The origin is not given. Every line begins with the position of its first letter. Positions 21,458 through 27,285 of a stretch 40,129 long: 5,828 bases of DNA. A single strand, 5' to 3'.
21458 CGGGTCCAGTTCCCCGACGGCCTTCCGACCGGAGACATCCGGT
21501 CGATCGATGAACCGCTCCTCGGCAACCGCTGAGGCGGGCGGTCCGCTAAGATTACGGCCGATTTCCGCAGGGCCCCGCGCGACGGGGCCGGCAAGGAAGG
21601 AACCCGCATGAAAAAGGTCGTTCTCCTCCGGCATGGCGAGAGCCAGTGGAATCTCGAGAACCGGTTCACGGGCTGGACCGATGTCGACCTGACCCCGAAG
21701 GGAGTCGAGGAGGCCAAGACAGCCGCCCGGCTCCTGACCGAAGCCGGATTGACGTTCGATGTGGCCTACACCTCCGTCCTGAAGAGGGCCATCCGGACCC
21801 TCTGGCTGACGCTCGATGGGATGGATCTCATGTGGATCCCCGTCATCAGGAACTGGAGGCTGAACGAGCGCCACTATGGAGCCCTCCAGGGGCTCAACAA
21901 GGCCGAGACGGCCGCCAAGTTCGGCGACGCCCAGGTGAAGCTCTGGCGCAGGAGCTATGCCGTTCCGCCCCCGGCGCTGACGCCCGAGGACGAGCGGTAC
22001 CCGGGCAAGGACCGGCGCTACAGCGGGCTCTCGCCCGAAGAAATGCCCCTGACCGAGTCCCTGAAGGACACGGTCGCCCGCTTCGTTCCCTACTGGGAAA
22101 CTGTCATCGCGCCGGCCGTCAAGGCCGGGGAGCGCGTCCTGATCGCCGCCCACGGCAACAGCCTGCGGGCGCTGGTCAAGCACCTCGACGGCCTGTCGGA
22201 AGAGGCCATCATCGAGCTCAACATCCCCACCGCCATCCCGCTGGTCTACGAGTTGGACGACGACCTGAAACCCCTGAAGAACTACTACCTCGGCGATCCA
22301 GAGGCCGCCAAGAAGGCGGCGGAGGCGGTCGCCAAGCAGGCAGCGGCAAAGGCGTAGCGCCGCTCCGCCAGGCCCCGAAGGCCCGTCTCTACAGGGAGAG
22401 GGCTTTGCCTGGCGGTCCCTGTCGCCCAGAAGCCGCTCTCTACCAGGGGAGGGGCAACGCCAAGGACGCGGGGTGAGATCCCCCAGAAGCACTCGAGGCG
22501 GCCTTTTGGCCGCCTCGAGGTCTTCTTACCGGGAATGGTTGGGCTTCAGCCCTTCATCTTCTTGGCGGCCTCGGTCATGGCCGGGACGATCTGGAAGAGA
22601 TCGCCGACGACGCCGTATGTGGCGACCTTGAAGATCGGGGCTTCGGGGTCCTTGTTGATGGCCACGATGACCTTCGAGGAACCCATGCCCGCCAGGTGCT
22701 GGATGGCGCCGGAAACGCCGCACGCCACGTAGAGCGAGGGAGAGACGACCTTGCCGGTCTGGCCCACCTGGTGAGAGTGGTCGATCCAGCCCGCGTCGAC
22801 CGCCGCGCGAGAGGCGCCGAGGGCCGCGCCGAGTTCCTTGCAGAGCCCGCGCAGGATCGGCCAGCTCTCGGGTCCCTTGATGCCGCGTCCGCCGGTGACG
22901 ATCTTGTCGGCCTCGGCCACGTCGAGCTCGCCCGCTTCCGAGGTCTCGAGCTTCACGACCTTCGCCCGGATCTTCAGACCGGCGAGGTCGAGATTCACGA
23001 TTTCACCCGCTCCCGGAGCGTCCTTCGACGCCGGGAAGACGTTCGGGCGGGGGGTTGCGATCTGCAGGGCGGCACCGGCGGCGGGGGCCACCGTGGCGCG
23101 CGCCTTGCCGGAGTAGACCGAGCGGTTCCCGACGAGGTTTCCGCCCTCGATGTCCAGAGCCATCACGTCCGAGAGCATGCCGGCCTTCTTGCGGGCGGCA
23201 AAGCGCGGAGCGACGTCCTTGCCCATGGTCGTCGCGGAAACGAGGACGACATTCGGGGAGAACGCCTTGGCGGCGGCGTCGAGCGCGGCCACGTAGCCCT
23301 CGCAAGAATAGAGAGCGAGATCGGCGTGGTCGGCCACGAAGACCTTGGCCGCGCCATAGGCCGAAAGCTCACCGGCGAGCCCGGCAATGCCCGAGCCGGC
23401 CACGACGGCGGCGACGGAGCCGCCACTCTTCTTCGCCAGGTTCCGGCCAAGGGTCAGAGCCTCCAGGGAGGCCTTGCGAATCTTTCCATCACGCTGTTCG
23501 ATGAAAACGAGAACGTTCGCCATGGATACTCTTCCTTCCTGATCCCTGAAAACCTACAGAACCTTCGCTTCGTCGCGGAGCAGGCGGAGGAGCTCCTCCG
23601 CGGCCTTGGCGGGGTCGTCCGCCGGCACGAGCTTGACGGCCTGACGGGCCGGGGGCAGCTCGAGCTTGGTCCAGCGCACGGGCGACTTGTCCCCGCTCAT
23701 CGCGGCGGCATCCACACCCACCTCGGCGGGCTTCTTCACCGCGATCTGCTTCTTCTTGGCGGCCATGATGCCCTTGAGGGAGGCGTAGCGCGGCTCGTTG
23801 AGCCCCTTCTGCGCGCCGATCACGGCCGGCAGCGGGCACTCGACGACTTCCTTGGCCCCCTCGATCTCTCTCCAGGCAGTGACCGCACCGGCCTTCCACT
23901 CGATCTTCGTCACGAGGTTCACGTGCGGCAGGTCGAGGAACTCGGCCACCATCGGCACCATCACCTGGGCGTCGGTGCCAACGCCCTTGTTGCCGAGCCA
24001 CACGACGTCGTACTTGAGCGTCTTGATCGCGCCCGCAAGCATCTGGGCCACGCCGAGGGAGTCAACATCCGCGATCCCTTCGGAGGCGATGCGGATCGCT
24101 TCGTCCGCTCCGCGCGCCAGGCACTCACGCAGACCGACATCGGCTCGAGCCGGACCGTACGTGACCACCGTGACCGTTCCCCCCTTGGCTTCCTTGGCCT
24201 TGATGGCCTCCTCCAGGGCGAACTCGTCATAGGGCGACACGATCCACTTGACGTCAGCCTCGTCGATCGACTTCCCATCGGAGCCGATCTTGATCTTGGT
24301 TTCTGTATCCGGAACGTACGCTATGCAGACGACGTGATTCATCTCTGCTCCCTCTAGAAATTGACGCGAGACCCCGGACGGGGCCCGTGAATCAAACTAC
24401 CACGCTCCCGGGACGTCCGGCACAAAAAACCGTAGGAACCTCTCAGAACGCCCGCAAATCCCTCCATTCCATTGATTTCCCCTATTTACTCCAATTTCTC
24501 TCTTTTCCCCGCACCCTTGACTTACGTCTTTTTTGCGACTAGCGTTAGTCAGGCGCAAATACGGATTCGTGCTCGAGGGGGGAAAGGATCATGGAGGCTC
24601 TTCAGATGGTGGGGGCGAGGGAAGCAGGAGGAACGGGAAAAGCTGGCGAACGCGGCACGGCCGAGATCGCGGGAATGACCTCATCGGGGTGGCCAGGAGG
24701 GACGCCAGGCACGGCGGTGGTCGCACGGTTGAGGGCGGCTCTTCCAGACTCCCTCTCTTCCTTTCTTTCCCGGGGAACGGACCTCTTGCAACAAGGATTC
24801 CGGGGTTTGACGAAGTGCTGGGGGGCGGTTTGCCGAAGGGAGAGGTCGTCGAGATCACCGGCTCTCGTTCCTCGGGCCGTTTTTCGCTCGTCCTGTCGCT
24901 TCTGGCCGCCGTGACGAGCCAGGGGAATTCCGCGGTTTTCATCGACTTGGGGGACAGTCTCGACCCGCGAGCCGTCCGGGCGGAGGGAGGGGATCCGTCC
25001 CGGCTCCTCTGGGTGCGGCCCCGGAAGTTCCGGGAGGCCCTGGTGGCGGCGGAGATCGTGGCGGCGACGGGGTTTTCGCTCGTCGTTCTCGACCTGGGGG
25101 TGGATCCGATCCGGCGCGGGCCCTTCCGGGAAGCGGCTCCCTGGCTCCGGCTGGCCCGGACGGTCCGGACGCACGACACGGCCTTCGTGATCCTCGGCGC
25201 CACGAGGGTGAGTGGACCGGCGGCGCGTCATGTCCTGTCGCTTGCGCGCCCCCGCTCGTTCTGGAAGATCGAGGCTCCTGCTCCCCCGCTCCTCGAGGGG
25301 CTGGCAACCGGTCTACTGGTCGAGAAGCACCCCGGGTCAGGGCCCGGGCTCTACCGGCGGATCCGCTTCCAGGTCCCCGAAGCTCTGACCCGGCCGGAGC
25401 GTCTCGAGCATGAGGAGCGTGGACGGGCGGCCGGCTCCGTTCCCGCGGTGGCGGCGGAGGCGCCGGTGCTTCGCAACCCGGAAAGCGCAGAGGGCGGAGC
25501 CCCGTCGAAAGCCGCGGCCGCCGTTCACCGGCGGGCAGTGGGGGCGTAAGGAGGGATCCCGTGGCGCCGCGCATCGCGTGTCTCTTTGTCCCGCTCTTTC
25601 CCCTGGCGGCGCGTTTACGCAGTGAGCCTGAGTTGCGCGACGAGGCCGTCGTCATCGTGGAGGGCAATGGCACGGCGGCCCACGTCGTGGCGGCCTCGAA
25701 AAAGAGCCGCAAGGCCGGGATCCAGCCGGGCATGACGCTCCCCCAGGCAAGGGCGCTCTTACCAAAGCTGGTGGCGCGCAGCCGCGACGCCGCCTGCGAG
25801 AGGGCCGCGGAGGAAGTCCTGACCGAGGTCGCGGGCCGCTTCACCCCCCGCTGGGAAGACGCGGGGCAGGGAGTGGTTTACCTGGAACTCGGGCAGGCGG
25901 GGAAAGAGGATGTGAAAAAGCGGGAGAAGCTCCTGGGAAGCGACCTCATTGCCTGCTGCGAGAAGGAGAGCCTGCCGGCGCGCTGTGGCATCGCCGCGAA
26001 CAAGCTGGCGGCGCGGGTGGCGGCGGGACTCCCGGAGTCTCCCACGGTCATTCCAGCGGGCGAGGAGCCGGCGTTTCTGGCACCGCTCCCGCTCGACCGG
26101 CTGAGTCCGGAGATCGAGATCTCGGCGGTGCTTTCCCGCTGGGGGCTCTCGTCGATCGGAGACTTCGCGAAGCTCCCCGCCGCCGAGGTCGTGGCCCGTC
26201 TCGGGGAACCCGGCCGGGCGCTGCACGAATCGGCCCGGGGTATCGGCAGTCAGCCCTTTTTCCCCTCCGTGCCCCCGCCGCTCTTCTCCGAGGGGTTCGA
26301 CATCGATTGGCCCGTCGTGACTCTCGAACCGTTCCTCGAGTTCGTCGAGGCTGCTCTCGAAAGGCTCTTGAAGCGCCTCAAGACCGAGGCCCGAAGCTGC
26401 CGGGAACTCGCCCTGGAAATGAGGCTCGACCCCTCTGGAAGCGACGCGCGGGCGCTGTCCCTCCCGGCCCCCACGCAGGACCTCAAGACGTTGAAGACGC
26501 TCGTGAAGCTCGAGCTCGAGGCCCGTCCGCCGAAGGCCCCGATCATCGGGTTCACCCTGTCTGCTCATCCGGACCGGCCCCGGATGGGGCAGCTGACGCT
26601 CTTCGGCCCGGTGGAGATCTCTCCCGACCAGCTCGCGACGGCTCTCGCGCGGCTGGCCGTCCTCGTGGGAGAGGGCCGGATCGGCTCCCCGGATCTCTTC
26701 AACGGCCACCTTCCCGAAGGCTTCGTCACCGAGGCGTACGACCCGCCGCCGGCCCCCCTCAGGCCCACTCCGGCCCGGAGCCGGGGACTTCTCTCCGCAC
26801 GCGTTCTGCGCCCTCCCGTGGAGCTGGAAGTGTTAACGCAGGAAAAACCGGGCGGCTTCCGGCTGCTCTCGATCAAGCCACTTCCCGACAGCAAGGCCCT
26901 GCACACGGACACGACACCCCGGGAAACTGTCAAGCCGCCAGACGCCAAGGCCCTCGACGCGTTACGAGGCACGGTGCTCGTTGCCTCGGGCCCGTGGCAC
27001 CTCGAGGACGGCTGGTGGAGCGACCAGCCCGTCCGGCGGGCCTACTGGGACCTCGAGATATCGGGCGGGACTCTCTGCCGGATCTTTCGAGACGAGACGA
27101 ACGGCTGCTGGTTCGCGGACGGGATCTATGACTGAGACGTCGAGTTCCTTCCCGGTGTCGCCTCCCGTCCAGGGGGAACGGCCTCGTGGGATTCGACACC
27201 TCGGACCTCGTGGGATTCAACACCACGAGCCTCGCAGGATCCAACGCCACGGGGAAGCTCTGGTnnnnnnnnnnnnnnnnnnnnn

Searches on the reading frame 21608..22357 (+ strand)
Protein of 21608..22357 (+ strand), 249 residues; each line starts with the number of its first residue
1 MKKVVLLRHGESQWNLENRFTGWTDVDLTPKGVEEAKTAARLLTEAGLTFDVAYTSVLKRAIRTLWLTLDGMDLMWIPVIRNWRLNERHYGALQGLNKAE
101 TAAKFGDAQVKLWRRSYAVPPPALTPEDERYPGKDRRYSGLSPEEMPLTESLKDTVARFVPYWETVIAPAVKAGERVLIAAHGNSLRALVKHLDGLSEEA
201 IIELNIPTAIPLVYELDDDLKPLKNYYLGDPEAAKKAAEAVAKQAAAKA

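Call 10: search_protein_families(library=pfam, proteins=[window:21608-22357:+], max_evalue=0.0001)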
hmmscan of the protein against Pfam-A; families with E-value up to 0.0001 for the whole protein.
window:21608-22357:+ (249 aa): 1 family
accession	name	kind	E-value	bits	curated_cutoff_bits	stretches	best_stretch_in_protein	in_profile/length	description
PF00300.27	His_Phos_1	-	1.7e-36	126.1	21.7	2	4-123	1-115/194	Histidine phosphatase superfamily (branch 1)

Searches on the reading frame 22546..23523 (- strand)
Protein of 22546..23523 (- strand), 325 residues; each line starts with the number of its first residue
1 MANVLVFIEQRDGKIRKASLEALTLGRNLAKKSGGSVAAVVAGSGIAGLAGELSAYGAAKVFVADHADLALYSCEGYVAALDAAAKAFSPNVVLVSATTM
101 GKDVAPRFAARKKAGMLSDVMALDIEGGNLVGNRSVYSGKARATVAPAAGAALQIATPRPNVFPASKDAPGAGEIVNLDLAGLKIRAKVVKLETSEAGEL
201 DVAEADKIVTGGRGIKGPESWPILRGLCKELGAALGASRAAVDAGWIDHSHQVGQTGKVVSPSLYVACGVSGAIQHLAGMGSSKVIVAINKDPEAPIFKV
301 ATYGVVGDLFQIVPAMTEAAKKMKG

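Call 10: search_protein_families(library=pfam, proteins=[window:22546-23523:-], max_evalue=0.0001)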
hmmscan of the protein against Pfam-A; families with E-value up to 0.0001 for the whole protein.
window:22546-23523:- (325 aa): 2 families
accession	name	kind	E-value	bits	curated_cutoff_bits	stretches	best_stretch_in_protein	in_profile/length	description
PF01012.27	ETF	-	6.6e-40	137.3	26.7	1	4-181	1-179/181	Electron transfer flavoprotein domain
PF00766.25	ETF_alpha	-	2.3e-33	114.4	27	1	202-280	2-80/81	Electron transfer flavoprotein FAD-binding domain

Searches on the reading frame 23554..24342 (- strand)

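Call 10: search_protein_families(library=pfam, proteins=[window:23554-24342:-], max_evalue=0.0001)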
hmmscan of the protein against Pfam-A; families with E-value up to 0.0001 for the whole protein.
window:23554-24342:- (262 aa): 1 family
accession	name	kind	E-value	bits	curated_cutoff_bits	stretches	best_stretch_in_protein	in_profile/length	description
PF01012.27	ETF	-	3.1e-41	141.6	26.7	1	26-206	4-179/181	Electron transfer flavoprotein domain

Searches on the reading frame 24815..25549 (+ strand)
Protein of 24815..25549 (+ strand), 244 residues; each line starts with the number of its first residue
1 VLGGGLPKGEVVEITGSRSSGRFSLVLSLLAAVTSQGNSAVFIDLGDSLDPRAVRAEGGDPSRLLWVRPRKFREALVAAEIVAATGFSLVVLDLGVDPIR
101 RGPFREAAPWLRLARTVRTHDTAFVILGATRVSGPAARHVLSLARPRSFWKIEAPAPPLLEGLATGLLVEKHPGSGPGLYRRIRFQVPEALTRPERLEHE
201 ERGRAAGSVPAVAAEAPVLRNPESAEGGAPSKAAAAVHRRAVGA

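Call 49: search_protein_families(library=ncbifam, proteins=[window:24815-25549:+], max_evalue=0.00001)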
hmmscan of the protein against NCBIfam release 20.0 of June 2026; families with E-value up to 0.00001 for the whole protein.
window:24815-25549:+ (244 aa): 4 families
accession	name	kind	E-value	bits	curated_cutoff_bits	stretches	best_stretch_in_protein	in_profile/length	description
TIGR02012.1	tigrfam_recA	equivalog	5.8e-12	45.6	325.3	1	3-93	48-140/321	recombinase RecA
NF007072.0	PRK09519.1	equivalog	3.1e-09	35.8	1024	1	4-93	55-145/790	intein-containing recombinase RecA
NF033429.2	ImuA_translesion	equivalog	8.6e-09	35.6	150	1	3-86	29-113/181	translesion DNA synthesis-associated protein ImuA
NF058630.1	repair_Rv3395c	exception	3.6e-07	30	65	1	3-137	4-122/153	DnaE2-dependent mutagenesis accessory factor ImuA'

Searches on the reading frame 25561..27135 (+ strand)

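Call 10: search_protein_families(library=pfam, proteins=[window:25561-27135:+], max_evalue=0.0001)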
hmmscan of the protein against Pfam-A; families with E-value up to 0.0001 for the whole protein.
window:25561-27135:+ (524 aa): 1 family
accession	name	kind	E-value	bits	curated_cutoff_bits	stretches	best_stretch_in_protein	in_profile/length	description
PF00817.25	IMS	-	1.8e-20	73.8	23.2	1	11-155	4-147/148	impB/mucB/samB family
